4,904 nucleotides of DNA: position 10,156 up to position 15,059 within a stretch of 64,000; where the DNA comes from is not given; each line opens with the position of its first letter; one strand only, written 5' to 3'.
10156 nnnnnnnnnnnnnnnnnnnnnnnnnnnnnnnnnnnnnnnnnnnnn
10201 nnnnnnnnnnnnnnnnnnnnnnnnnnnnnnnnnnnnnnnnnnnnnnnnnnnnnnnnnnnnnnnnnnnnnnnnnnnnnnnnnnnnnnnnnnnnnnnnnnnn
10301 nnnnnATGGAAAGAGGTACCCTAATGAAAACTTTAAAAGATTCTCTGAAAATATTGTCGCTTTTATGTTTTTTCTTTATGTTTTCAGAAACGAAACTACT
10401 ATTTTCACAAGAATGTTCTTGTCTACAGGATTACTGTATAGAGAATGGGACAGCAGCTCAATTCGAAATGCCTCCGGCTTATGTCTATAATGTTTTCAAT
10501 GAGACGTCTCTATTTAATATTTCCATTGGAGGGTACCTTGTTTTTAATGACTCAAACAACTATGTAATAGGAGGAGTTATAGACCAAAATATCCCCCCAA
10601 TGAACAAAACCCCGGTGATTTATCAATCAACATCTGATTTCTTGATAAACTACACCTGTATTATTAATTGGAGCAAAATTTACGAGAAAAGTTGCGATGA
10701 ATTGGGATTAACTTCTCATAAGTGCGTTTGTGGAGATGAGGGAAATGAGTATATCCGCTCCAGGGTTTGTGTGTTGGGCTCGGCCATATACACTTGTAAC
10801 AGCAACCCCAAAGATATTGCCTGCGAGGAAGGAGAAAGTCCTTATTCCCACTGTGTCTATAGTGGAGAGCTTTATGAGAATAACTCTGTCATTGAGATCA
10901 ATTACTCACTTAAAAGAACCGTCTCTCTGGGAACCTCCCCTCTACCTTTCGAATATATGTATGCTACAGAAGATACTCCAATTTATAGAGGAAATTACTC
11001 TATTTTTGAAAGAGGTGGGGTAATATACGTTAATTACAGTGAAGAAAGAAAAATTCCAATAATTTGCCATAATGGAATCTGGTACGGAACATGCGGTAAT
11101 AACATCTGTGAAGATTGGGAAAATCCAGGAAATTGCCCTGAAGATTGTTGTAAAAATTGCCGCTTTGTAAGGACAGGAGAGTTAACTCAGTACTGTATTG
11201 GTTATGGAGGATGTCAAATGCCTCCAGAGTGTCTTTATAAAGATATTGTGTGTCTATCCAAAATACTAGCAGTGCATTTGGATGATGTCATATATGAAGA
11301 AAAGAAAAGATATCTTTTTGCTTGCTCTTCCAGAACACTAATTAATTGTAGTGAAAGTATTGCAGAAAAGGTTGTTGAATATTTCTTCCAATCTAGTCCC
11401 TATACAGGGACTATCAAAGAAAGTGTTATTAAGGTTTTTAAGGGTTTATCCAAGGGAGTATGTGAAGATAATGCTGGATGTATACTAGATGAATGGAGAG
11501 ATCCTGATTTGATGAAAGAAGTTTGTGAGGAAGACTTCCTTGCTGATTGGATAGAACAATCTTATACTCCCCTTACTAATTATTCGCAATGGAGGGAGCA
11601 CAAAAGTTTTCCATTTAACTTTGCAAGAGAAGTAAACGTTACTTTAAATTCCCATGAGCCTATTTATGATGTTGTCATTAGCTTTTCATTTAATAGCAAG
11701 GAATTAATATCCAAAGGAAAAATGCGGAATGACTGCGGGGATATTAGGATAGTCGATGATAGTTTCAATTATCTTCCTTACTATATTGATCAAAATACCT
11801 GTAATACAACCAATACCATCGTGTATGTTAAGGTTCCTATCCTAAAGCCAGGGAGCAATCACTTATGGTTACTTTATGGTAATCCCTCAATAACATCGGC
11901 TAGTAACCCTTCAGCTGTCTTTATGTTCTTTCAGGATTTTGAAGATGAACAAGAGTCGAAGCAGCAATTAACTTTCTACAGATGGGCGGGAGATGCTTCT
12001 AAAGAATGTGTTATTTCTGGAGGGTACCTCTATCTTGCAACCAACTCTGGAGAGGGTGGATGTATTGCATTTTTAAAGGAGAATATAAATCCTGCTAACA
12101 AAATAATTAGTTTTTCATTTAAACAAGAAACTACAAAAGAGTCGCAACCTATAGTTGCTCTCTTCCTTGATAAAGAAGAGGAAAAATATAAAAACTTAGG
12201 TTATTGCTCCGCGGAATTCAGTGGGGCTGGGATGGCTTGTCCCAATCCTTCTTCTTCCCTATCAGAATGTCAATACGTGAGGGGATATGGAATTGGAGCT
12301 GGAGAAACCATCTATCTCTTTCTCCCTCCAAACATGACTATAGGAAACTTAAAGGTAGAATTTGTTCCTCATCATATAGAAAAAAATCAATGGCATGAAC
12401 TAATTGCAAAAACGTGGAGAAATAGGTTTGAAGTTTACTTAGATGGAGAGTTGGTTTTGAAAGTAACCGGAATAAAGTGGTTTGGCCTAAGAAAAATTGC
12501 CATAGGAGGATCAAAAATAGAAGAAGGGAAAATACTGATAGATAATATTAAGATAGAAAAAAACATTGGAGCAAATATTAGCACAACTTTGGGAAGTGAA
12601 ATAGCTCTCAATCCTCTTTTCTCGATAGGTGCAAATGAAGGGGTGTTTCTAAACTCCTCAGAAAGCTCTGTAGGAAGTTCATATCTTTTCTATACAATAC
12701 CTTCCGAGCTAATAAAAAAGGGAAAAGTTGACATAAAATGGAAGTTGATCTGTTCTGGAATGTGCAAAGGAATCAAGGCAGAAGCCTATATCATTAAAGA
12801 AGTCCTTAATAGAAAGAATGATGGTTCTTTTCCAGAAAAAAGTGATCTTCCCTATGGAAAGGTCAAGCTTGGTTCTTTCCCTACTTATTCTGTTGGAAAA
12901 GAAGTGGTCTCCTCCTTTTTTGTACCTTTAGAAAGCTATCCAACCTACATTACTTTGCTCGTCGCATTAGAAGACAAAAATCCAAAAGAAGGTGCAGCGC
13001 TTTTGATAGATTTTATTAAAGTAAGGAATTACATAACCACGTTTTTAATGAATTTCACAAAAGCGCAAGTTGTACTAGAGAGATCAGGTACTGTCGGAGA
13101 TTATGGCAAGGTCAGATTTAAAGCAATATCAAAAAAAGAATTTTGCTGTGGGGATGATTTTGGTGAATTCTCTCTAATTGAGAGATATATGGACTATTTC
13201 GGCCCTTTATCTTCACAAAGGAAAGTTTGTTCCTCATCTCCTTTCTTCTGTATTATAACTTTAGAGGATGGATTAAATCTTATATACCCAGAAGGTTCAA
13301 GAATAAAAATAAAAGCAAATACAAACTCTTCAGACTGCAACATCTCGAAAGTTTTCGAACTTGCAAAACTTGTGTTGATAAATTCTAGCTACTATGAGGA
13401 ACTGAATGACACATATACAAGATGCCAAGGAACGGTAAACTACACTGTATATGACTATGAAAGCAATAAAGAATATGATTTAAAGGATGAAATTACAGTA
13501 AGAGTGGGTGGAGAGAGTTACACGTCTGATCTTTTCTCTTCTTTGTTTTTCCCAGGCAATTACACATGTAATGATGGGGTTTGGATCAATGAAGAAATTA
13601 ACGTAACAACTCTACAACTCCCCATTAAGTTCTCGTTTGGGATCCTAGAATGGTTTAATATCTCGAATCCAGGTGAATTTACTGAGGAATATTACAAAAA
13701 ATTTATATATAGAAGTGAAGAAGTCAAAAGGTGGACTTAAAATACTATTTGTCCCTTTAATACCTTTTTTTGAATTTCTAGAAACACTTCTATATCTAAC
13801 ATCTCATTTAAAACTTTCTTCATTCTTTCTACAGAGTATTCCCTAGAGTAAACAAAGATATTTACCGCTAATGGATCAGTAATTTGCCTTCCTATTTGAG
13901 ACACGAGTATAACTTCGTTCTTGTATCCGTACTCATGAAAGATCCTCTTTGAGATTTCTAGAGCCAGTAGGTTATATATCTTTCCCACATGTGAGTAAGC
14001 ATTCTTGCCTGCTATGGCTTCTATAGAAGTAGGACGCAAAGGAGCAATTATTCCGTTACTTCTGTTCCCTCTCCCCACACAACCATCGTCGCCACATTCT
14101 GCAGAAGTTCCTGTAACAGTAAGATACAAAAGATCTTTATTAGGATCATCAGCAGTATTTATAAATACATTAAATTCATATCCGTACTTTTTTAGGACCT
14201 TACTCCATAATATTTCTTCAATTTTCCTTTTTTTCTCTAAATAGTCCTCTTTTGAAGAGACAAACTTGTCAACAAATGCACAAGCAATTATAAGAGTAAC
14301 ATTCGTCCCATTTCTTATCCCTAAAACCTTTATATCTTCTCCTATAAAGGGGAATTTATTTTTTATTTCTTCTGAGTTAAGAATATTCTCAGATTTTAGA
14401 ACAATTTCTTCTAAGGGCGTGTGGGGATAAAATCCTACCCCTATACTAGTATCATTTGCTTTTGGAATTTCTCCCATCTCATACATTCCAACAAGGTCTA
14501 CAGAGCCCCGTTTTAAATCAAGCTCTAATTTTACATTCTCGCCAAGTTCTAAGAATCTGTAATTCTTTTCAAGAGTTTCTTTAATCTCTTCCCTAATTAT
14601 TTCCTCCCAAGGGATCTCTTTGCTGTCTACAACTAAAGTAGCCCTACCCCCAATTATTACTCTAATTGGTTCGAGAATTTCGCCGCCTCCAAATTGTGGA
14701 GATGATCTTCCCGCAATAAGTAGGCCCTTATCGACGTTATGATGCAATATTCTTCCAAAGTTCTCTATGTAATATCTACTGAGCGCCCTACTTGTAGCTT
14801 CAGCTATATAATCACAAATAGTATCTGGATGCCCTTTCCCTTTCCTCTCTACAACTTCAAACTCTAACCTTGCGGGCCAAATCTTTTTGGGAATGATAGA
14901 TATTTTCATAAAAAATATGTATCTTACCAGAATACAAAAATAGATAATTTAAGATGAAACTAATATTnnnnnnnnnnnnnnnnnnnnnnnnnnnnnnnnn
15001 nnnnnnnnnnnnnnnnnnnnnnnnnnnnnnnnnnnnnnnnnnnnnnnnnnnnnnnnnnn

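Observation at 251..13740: Long operon: FlaJ-like platform protein plus ~10 anchored Cys-rich proteins and a 1144-aa giant, a candidate undescribed archaeal surface-filament/adhesion system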

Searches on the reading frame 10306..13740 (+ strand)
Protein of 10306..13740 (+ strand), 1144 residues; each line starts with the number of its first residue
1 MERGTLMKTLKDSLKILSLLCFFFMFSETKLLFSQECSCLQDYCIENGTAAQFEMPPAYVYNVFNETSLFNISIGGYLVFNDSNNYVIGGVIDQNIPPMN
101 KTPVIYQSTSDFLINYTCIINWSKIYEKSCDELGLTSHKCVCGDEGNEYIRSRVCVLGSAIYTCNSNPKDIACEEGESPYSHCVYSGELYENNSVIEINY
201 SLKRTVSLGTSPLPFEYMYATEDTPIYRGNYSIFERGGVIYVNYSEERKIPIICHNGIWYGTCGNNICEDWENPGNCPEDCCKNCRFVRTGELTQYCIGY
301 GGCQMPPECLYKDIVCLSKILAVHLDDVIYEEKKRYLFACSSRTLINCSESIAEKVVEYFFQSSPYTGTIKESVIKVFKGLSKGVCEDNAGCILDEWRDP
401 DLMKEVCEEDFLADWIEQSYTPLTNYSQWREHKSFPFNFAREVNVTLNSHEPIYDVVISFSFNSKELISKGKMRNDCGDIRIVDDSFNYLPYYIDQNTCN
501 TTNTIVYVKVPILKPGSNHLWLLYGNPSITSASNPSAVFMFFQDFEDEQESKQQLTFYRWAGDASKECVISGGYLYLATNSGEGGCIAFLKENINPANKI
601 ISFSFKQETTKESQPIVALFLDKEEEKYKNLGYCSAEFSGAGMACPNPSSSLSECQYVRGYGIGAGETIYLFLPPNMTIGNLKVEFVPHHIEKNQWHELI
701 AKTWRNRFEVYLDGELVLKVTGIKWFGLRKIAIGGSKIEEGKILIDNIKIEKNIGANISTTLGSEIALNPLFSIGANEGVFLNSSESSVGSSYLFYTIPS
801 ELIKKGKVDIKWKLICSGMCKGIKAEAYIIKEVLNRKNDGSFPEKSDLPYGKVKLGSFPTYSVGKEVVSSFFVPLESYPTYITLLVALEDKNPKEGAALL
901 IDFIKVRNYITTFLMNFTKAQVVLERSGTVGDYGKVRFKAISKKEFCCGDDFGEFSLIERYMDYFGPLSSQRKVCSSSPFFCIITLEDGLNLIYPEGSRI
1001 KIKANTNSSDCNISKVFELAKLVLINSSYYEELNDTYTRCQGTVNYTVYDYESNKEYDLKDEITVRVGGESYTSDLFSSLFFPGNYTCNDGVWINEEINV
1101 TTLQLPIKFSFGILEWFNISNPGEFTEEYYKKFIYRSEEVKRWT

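Call 4: search_protein_families(library=pfam, proteins=[window:10306-13740:+], max_evalue=1)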
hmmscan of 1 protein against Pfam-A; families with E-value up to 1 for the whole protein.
window:10306-13740:+ (1144 aa): 1 family
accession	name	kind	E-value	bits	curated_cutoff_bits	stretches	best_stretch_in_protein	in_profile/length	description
PF10102.14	DUF2341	-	1.1e-19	71.1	23.4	1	476-550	1-76/84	Domain of unknown function (DUF2341)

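Call 37: find_homologous_proteins(query=window:10306-13740:+, max_evalue=0.001)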
Query window:10306-13740:+ (1144 aa): 5 proteins with E <= 0.001 among 4516 candidates.
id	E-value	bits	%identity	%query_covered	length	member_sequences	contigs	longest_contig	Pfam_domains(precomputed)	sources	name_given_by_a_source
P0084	0.0e+0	2663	100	99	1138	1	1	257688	PF10102.15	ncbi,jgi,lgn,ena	-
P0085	5.4e-54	202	29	33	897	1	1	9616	-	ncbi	-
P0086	9.1e-17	78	38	13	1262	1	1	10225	PF10102.15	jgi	-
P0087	2.9e-14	70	38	11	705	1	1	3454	PF10102.15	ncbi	ncbi:MAG: DUF2341 domain-containing protein [Candidatus Nanopusillus sp.]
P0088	2.3e-10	57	33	10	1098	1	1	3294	PF13385.14,PF02973.23,PF10102.15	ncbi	ncbi:DUF2341 domain-containing protein, partial [archaeon]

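Call 47: find_encoding_contigs(protein=P0085, flank=10000, max_places=3)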
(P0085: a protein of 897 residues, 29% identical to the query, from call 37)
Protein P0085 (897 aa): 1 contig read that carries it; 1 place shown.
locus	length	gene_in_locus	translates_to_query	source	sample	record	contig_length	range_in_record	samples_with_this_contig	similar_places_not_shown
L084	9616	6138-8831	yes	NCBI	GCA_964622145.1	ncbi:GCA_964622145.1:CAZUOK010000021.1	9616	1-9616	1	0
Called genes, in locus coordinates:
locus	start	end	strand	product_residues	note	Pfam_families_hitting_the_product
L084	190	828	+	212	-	-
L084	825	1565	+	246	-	-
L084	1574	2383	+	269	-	-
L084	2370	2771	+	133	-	-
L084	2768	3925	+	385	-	-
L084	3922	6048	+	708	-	-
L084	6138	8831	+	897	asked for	-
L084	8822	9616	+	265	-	?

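Call 48: find_encoding_contigs(protein=P0086, flank=10000, max_places=3)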
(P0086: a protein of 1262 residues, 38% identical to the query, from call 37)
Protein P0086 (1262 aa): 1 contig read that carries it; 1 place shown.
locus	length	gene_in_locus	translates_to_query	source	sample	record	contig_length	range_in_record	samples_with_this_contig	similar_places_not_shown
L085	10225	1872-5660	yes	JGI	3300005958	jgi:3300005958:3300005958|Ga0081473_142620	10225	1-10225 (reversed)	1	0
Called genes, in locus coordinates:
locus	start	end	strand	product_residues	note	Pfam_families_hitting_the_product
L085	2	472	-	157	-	?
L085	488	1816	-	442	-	PF00753:Lactamase_B, PF12706:Lactamase_B_2, PF22505:RNase_J_b_CASP, PF07521:RMMBL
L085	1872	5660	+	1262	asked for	PF10102:DUF2341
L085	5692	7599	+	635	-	PF00587:tRNA-synt_2b, PF03129:HGTP_anticodon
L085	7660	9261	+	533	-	PF08323:Glyco_transf_5 (weak), PF00343:Phosphorylase, PF00534:Glycos_transf_1 (weak)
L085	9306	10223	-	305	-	?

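Call 87: search_solved_structures(query=window:10324-13740:+, max_evalue=1)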
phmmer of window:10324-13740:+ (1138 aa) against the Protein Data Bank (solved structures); distinct sequences matched with E-value up to 1: 1.
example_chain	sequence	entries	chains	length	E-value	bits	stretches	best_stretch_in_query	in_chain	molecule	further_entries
1qu0_A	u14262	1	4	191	0.74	10.6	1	681-711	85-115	LAMININ ALPHA2 CHAIN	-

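Call 90: search_protein_families(library=phrogs, proteins=[window:10306-13740:+], max_evalue=0.01)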
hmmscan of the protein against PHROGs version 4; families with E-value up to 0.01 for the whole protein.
window:10306-13740:+ (1144 aa): 0 families

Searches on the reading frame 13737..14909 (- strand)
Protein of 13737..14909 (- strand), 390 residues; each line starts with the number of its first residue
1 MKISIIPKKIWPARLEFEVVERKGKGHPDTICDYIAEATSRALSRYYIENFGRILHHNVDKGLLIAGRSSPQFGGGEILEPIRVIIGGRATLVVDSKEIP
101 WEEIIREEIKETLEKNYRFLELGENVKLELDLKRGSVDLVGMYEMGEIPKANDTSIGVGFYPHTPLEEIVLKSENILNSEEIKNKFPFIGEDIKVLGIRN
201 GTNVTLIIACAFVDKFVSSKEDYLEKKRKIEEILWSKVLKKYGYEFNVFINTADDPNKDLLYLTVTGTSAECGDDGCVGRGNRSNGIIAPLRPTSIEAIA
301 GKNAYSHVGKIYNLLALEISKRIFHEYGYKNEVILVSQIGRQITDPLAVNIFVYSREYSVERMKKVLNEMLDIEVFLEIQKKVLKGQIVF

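Call 9: find_encoding_contigs(protein=window:13737-14909:-, flank=10000, max_places=4)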
Protein window:13737-14909:- (390 aa): 1 contig read that carries it; 1 place shown.
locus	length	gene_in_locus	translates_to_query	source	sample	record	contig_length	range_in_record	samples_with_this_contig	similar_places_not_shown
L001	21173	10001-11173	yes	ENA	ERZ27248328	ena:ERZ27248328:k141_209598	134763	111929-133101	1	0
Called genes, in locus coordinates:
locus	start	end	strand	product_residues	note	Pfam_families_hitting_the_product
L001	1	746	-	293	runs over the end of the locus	-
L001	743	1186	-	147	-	-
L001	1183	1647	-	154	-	-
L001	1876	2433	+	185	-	PF04266:ASCH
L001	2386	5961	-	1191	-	PF17915:zf_Rg, PF04851:ResIII, PF00270:DEAD, PF00271:Helicase_C (faint), PF01751:Toprim, PF01131:Topoisom_bac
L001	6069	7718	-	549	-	PF00118:Cpn60_TCP1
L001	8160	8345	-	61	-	-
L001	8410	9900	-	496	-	PF00149:Metallophos, PF04042:DNA_pol_E_B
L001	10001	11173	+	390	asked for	PF01941:AdoMet_Synthase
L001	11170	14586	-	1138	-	PF10102:DUF2341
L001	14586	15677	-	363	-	-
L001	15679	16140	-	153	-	-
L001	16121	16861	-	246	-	-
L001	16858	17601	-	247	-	-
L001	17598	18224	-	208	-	-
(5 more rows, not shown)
